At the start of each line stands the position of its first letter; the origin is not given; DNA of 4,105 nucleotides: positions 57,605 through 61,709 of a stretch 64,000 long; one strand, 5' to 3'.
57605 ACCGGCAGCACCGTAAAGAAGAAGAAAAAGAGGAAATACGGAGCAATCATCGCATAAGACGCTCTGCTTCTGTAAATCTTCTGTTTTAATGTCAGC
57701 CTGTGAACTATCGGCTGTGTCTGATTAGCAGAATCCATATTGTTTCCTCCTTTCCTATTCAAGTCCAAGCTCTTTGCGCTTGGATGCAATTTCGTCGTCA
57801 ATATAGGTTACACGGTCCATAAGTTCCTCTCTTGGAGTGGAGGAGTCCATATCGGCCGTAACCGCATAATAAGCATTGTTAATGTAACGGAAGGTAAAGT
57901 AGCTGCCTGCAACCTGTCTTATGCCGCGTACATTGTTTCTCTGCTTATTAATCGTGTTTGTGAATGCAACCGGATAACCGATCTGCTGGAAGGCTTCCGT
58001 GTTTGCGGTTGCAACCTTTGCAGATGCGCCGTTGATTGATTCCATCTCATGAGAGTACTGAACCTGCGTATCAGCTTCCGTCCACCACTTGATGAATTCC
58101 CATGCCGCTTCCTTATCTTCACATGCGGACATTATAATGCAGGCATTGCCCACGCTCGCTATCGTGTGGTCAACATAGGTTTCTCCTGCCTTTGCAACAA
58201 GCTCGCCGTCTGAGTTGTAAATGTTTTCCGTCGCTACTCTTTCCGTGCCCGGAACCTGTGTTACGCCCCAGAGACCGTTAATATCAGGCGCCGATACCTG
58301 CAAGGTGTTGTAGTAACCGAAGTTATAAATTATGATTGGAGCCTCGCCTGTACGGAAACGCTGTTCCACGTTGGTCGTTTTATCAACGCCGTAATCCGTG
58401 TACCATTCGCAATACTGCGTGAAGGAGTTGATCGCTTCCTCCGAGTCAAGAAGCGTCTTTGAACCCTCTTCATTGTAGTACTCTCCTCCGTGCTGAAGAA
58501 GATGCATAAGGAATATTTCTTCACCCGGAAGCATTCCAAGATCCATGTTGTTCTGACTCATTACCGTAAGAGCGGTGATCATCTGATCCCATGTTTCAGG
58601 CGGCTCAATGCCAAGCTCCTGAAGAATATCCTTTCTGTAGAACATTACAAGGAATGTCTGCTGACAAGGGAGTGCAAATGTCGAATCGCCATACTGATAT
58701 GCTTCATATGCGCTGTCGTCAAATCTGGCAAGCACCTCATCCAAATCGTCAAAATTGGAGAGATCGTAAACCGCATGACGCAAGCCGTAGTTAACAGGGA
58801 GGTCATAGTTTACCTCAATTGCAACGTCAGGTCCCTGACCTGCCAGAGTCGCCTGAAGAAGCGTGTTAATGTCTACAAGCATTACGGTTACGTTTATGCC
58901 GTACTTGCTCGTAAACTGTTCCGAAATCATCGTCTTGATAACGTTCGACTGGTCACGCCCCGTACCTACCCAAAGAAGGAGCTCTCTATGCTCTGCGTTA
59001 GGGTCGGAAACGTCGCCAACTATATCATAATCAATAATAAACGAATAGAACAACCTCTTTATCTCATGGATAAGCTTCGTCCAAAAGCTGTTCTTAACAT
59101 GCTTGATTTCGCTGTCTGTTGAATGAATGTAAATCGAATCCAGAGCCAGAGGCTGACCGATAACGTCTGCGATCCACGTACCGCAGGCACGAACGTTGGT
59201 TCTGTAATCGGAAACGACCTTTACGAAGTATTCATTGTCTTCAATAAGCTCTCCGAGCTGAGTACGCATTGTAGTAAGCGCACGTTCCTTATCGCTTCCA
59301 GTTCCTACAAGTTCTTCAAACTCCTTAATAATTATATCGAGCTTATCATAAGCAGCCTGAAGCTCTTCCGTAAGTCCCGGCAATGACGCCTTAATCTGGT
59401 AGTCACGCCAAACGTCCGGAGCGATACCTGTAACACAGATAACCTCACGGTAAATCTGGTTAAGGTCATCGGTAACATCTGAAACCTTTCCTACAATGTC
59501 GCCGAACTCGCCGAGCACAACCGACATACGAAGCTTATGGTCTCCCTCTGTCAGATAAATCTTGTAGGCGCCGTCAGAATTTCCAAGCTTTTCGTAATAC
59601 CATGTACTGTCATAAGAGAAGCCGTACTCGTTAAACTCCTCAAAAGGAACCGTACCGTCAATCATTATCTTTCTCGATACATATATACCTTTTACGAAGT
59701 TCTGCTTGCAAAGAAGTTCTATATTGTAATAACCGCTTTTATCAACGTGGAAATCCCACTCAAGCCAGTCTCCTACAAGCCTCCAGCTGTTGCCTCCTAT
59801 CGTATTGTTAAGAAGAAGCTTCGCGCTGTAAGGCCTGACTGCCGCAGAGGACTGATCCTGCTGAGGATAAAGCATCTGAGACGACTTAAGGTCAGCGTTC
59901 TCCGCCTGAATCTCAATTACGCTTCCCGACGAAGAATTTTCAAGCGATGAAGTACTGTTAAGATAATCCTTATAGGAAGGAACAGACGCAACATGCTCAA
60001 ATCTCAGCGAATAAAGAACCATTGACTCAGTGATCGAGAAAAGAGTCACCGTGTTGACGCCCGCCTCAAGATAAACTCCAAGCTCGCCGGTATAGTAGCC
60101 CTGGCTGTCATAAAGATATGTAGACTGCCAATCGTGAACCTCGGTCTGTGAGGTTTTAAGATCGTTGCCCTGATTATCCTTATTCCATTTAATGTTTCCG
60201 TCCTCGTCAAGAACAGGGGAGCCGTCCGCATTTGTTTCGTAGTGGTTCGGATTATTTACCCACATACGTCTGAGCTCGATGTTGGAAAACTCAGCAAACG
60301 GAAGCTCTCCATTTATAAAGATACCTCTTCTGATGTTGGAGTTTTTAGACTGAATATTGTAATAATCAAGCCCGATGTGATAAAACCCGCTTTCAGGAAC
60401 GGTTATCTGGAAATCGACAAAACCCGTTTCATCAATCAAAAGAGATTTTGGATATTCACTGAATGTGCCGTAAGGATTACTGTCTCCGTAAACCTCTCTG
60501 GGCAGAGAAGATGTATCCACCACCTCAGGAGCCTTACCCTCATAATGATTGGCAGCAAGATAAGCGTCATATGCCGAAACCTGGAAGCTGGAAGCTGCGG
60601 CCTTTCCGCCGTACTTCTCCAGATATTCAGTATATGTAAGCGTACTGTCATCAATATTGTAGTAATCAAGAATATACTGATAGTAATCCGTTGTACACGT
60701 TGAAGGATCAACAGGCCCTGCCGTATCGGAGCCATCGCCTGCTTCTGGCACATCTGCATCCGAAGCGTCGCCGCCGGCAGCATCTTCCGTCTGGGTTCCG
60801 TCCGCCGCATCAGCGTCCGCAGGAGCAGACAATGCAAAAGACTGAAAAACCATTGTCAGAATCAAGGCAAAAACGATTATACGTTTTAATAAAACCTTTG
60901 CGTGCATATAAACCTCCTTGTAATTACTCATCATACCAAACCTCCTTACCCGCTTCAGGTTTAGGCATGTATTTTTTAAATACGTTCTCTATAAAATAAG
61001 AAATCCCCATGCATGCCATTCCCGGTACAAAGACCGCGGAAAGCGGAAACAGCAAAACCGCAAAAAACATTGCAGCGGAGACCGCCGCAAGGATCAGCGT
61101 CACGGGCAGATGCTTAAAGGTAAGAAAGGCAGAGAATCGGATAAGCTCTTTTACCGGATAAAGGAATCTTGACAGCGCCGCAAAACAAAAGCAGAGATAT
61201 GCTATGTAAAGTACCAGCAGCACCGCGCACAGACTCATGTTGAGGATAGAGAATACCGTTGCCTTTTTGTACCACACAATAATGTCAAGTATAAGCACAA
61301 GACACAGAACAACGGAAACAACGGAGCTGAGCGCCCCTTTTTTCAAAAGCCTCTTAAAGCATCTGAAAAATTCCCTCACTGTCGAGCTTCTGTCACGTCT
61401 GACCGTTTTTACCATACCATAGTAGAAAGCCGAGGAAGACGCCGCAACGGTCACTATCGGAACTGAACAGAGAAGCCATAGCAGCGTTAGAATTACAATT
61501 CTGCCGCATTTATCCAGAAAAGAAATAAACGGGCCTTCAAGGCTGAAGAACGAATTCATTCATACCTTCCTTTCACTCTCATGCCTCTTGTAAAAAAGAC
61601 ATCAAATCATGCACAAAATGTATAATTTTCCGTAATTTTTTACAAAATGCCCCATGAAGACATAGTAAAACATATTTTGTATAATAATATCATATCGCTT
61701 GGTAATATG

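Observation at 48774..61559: Ten-gene operon in which two ATPase-less ABC importers bracket three membrane-tethered proteins of unknown function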

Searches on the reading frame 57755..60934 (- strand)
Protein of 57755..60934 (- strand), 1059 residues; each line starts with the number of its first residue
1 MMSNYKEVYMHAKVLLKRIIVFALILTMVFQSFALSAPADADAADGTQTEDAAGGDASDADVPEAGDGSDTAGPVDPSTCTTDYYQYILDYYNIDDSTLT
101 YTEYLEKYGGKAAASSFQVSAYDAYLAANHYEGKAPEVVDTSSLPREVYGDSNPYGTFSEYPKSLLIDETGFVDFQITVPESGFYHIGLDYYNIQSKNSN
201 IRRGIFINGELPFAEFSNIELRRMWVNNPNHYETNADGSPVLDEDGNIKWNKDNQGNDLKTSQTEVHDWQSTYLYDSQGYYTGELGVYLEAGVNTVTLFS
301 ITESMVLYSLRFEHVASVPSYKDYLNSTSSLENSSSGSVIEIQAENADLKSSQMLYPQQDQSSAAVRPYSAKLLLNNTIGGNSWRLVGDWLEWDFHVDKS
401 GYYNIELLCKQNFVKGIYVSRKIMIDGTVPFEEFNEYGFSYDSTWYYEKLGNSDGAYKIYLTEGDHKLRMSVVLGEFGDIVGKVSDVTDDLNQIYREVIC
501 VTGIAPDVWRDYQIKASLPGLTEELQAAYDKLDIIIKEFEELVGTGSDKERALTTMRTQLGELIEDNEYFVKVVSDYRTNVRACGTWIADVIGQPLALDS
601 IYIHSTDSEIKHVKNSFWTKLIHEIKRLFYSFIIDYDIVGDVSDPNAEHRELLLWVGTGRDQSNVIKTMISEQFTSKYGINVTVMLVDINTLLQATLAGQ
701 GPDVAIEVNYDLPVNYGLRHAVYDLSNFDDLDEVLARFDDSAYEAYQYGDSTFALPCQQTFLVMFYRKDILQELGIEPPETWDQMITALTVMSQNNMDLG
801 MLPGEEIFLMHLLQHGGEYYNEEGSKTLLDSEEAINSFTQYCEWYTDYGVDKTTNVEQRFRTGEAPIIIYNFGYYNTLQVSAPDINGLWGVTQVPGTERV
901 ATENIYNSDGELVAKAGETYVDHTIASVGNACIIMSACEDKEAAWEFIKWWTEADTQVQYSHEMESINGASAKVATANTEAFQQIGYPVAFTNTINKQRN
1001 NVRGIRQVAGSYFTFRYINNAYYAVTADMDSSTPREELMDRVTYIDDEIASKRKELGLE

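Call 4: search_protein_families(library=pfam, proteins=[window:57755-60934:-], max_evalue=0.01)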
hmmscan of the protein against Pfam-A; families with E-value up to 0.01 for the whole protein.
window:57755-60934:- (1059 aa): 2 families
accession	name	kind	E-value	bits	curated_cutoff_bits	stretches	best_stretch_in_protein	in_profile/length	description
PF01547.30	SBP_bac_1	-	2.5e-22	80.7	26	1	666-957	10-306/307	Bacterial extracellular solute-binding protein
PF13416.11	SBP_bac_8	-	3.4e-22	80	27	1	672-975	4-266/279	Bacterial extracellular solute-binding protein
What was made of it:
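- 57755..60907 (-): Giant solute-binding protein, 1050 aa. Domains: N-terminal hydrophobic anchor or signal, acidic linker, small helical domain, two beta-sandwiches, long helical bundle, MalE-type SBP domain. SBP_bac_1/8 at about 666-975 in the numbering of the 1059-aa ORF from the alternative start at 60934, i.e. about 657-966 in the 1050-aa numbering used for the model (call 4).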

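Call 5: search_protein_families(library=ncbifam, proteins=[window:57755-60934:-], max_evalue=0.01)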
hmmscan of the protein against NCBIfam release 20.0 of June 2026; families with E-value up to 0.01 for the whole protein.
window:57755-60934:- (1059 aa): 1 family
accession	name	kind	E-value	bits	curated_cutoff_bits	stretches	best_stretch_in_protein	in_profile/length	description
NF007011.0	PRK09474.1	equivalog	2.2e-06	26.8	291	1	647-793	28-166/396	maltose/maltodextrin ABC transporter substrate-binding protein MalE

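Call 16: search_solved_structures(query=window:57755-60934:-, max_evalue=0.1)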
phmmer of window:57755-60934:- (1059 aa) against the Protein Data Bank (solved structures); distinct sequences matched with E-value up to 0.1: 50.
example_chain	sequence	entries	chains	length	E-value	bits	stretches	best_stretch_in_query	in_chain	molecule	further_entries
5ysb_A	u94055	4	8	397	2.3e-12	49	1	650-898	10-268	Lin1841 protein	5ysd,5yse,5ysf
5f7v_A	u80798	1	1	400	4.6e-10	41.4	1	679-850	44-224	Lmo0181 protein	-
7x0i_A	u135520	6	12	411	2.9e-08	35.4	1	670-963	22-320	CbpB | CpbB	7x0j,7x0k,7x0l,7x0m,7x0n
5ci5_A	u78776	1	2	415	5e-08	34.6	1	649-854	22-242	Extracellular solute-binding protein family 1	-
6dtu_A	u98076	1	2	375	1e-07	33.6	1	660-789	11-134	maltose-binding protein MalE1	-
2gha_A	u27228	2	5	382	1e-07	33.6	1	660-789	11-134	maltose ABC transporter, periplasmic maltose-binding protein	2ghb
6dts_A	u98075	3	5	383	3.7e-07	31.8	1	660-787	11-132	maltose-binding protein MalE2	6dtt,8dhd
2fnc_A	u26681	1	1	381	4.2e-07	31.6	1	660-787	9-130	maltose ABC transporter, periplasmic maltose-binding protein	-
1elj_A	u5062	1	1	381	7.5e-07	30.7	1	690-957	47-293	MALTODEXTRIN-BINDING PROTEIN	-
5iai_A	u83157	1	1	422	1.4e-05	26.5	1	657-956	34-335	Sugar ABC transporter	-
7nbz_A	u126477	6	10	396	1.6e-05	26.4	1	742-896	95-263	Sulfoquinovosyl binding protein | Sulfoquinovosyl glycerol-binding protein SmoF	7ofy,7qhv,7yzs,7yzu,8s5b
3quf_A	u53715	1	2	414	1.6e-05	26.3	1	692-831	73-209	Extracellular solute-binding protein, family 1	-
8vqk_A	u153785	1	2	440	1.8e-05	26.2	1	754-872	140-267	Putative ABC transporter periplasmic-binding protein YcjN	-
4r9f_A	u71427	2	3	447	5.6e-05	24.5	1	690-811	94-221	MBP1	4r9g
2hq0_A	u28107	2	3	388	7.4e-05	24.1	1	691-786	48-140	Sugar ABC transporter, sugar-binding protein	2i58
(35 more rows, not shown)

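Call 31: find_homologous_proteins(query=window:57755-60907:-, max_evalue=1e-10)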
Query window:57755-60907:- (1050 aa): 1049 proteins with E <= 1e-10 among 8000 candidates; the best 120 are listed.
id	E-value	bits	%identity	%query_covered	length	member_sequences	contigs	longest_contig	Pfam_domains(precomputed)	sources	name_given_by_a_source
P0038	0.0e+0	2410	100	100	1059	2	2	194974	PF13416.12,PF01547.31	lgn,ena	-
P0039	0.0e+0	1965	81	100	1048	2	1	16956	PF13416.12,PF01547.31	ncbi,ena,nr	ncbi:MAG: extracellular solute-binding protein [Lachnospiraceae bacterium]|nr:extracellular solute-b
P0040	0.0e+0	1953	79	100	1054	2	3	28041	PF13416.12,PF01547.31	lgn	-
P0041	0.0e+0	1951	79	100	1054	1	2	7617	PF13416.12,PF01547.31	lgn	-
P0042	0.0e+0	1937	78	100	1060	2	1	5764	PF13416.12,PF01547.31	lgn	-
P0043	0.0e+0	1770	73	100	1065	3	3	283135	PF13416.12,PF01547.31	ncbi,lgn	-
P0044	0.0e+0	1753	72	100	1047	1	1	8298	PF13416.12,PF01547.31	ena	-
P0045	0.0e+0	1733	71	100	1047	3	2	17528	PF13416.12,PF01547.31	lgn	-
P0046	0.0e+0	1724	71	100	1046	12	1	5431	PF13416.12,PF01547.31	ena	-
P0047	0.0e+0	1689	71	100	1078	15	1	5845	PF13416.12,PF01547.31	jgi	jgi:ABC-type glycerol-3-phosphate transport system substrate-binding protein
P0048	0.0e+0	1686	70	100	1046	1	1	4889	PF13416.12,PF01547.31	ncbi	-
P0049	0.0e+0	1658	70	100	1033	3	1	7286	PF13416.12,PF01547.31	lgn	-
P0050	0.0e+0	1132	50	100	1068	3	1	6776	PF13416.12,PF01547.31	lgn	-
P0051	0.0e+0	1131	51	100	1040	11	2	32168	PF13416.12,PF01547.31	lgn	-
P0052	0.0e+0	1129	51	100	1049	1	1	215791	PF13416.12,PF01547.31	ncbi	-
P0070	0.0e+0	1050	50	94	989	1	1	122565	PF13416.12,PF01547.31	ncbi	-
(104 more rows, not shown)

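Call 48: predict_structure(alignment_id=A3)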
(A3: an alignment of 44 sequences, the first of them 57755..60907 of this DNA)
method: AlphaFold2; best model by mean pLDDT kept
length: 1050 residues; sequences in the alignment: 44
mean_pLDDT: 79.2   pTM: 0.76
mean pLDDT of the five models: 79.2, 79.1, 78.9, 75.5, 65.0
residues with pLDDT >= 90: 273; 70-90: 562; 50-70: 156; < 50: 59
segments of 3 or more residues with pLDDT < 50: 21-63, 628-637, 704-706
pLDDT, mean of each block of 10 residues (from residue 1): 63 67 37 28 28 28 66 91 83 88 84 94 91 88 86 93 94 93 84 92 92 85 78 78 66 81 87 86 95 92 86 89 77 85 69 59 60 64 91 91 62 90 88 80 88 92 82 86 89 82 86 93 92 76 91 92 88 82 72 86 68 71 55 52 78 75 83 75 56 77 51 85 91 80 87 90 90 91 86 83 85 69 83 79 72 84 80 68 90 80 86 87 85 93 92 75 82 87 88 76 67 76 72 79 71
secondary structure, 60 per line:
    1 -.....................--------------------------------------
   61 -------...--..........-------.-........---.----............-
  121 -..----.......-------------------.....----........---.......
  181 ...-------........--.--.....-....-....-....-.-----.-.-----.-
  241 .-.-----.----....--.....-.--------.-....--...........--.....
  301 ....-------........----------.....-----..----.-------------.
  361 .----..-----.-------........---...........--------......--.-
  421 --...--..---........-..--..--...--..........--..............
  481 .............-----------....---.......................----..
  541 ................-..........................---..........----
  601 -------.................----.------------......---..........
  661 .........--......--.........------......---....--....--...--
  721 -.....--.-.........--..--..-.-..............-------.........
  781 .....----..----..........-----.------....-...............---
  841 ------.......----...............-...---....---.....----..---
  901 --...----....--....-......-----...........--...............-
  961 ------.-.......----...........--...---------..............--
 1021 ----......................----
elements in order (helices of 4 or more, strands of 3 or more residues): H2-22 H73-82 H92-99 E108-111 H112-119 E128-131 E154-158 E163-170 E174-183 E191-198 H205-208 E210-213 E215-218 E254-257 E260-264 E277-280 E283-293 E296-304 H312-319 E330-334 E381-388 E392-402 E411-416 E433-440 E450-452 E455-464 H467-493 H505-508 H512-534 H539-556 H558-583 E587-596 H608-624 E642-647 H651-669 E672-677 H680-688 E695-700 H704-707 H722-726 H731-737 E751-758 H759-764 H773-785 H796-805 H823-837 H847-853 E858-862 H863-872 E880-883 E887-891 E903-905 E910-913 E916-919 E921-926 H932-942 H945-959 H970-975 H980-990 E993-995 H1005-1018 H1025-1046
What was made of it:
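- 57755..60907 (-): AF2 model pLDDT 79 (call 48).
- On CBM6-type carbohydrate-binding module (N-terminus of the big SBP): Two beta-sandwiches are predicted (call 48), so the domain is CBM-like in shape only.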

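Call 50: fold_search(model_id=the predicted structure, library=pdb)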
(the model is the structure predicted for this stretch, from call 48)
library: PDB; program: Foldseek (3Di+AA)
matches with E <= 10: 1476; with E <= 0.001: 971
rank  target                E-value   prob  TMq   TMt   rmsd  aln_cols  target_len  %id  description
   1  5ci5_B                1.9e-18  1.00  0.30  0.73   5.0       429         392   18  Crystal Structure of an ABC transporter Solute Binding Protein from Thermotoga Lettingae TMO (Tlet_1705, TARGET EFI-51 (released 2015-07-22)
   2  3k01                  2.2e-17  1.00  0.32  0.80   4.1       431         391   15  Crystal structures of the GacH receptor of Streptomyces glaucescens GLA.O in the unliganded form and in complex with aca (released 2010-02-16)
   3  7x0i_B                5.3e-17  1.00  0.31  0.76   4.1       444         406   18  Crystal structure of sugar binding protein CbpB from Clostridium thermocellum (released 2022-09-14)
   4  7x0i_A                5.6e-17  1.00  0.32  0.76   4.1       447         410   18  Crystal structure of sugar binding protein CbpB from Clostridium thermocellum (released 2022-09-14)
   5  5tu0_A                1.0e-16  1.00  0.29  0.73   4.8       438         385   16  1.9 Angstrom Resolution Crystal Structure of Maltose-Binding Periplasmic Protein MalE from Listeria monocytogenes in C (released 2016-11-16)
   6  5ci5_A                1.4e-16  1.00  0.30  0.72   5.0       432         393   17  Crystal Structure of an ABC transporter Solute Binding Protein from Thermotoga Lettingae TMO (Tlet_1705, TARGET EFI-51 (released 2015-07-22)
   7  6dtq_A                1.4e-16  1.00  0.30  0.72   4.9       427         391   19  Maltose bound T. maritima MalE3 (released 2018-09-19)
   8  3uor_A                1.6e-16  1.00  0.32  0.77   5.1       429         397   15  The structure of the sugar-binding protein MalE from the phytopathogen Xanthomonas citri (released 2011-12-14)
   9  9uz1_A                1.8e-16  1.00  0.29  0.39   5.1       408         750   17  Crystal structure of the indoleamine 2,3-dioxygenagse 2 (IDO2) H143Y mutant complexed with L-Trp (released 2026-04-08)
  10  4r9g_A                2.0e-16  1.00  0.29  0.69   5.5       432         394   17  CpMnBP1 with Mannotriose Bound (released 2014-10-29)
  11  3n94_A                2.4e-16  1.00  0.30  0.61   5.3       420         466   17  Crystal structure of human pituitary adenylate cyclase 1 Receptor-short N-terminal extracellular domain (released 2011-06-08)
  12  5e7u_A                2.6e-16  1.00  0.29  0.73   5.4       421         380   16  MBP-MamC loop structure, a magnetite biomineralizing protein from Magnetospirillium magneticum AMB-1 (released 2016-03-23)
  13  1elj_A                2.6e-16  1.00  0.29  0.70   5.4       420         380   17  THE CRYSTAL STRUCTURE OF LIGANDED MALTODEXTRIN-BINDING PROTEIN FROM PYROCOCCUS FURIOSUS (released 2001-01-19)
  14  7x0j_B                2.9e-16  1.00  0.30  0.71   5.1       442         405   18  Crystal structure of sugar binding protein CbpB complexed wtih cellobiose from Clostridium thermocellum (released 2022-09-14)
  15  5f7v_A                3.2e-16  1.00  0.30  0.73   5.1       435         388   19  ABC substrate-binding protein Lmo0181 from Listeria monocytogenes in complex with cycloalternan (released 2016-09-07)
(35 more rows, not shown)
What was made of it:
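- On Type I binding-protein-dependent ABC importer (CUT1-like): The SBP domain superposes on MalE-type SBPs with TM 0.7-0.8 (call 50).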

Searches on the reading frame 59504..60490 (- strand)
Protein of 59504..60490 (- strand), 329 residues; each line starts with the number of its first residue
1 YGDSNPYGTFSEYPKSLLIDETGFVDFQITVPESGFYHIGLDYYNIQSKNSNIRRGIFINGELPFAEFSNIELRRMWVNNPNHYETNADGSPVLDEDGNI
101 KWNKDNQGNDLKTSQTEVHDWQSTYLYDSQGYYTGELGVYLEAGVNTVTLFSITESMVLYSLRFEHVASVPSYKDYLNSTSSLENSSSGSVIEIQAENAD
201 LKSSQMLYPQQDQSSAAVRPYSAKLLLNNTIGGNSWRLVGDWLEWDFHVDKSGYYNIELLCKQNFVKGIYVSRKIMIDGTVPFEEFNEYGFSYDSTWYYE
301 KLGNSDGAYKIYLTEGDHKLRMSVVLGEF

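Call 53: search_solved_structures(query=A4, max_evalue=10, show_alignments=2)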
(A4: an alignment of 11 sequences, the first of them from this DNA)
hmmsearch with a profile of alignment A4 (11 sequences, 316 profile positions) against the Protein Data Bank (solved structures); distinct sequences matched with E-value up to 10: 3.
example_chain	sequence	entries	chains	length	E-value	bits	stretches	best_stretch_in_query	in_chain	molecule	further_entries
2y8k_A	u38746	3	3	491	0.27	13.5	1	221-247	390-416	CARBOHYDRATE BINDING FAMILY 6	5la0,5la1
5la2_A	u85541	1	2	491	0.27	13.5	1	221-247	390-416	Carbohydrate binding family 6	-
5g56_A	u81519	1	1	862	0.49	12.7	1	221-247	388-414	CARBOHYDRATE BINDING FAMILY 6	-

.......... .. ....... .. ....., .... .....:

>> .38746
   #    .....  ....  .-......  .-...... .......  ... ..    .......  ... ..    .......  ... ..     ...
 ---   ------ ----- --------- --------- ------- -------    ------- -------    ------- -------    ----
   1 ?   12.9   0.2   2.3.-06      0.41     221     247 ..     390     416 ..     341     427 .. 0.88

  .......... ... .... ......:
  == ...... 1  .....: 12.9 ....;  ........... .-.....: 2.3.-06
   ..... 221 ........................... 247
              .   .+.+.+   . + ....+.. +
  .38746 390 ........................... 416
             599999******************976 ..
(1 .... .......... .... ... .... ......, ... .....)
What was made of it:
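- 57755..60907 (-): The sandwiches give only a weak CBM6 motif, E 0.27 (call 53).
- On CBM6-type carbohydrate-binding module (N-terminus of the big SBP): The N-terminal profile hits only CBM6 chains, at E 0.27, over one 27-residue motif (call 53).
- The CBM assignment for the SBP N-terminus is weak (E 0.27, call 53).
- Tried and rejected: A dedicated N-terminal profile gave only a sub-threshold CBM6 motif (call 53).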

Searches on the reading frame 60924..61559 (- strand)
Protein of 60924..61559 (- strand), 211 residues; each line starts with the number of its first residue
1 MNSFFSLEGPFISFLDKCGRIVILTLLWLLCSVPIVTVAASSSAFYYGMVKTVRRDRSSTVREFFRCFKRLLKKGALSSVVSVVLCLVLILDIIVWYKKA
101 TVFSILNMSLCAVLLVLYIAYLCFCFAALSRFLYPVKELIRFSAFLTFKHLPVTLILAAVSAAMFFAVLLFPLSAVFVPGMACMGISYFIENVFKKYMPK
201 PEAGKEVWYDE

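Call 4: search_protein_families(library=pfam, proteins=[window:60924-61559:-], max_evalue=0.01)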
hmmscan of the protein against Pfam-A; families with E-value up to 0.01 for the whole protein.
window:60924-61559:- (211 aa): 1 family
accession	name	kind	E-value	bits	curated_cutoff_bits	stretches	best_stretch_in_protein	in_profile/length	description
PF04854.19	DUF624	-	8.6e-13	48.7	24.2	1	21-93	1-77/77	Protein of unknown function, DUF624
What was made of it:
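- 60924..61559 (-): DUF624 / YesL / MusI-like polytopic membrane protein, 211 aa. Pfam PF04854, E 8.6e-13 (call 4).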

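Call 5: search_protein_families(library=ncbifam, proteins=[window:60924-61559:-], max_evalue=0.01)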
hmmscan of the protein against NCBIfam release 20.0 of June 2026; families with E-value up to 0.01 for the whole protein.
window:60924-61559:- (211 aa): 1 family
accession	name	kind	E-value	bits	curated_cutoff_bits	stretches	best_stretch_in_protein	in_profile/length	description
NF052431.1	MusI_fam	subfamily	5.2e-21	75.4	160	1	5-178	1-176/194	MusI family membrane protein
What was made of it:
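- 60924..61559 (-): NCBIfam MusI_fam scores 75 bits, below the cut-off of 160 (call 5).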
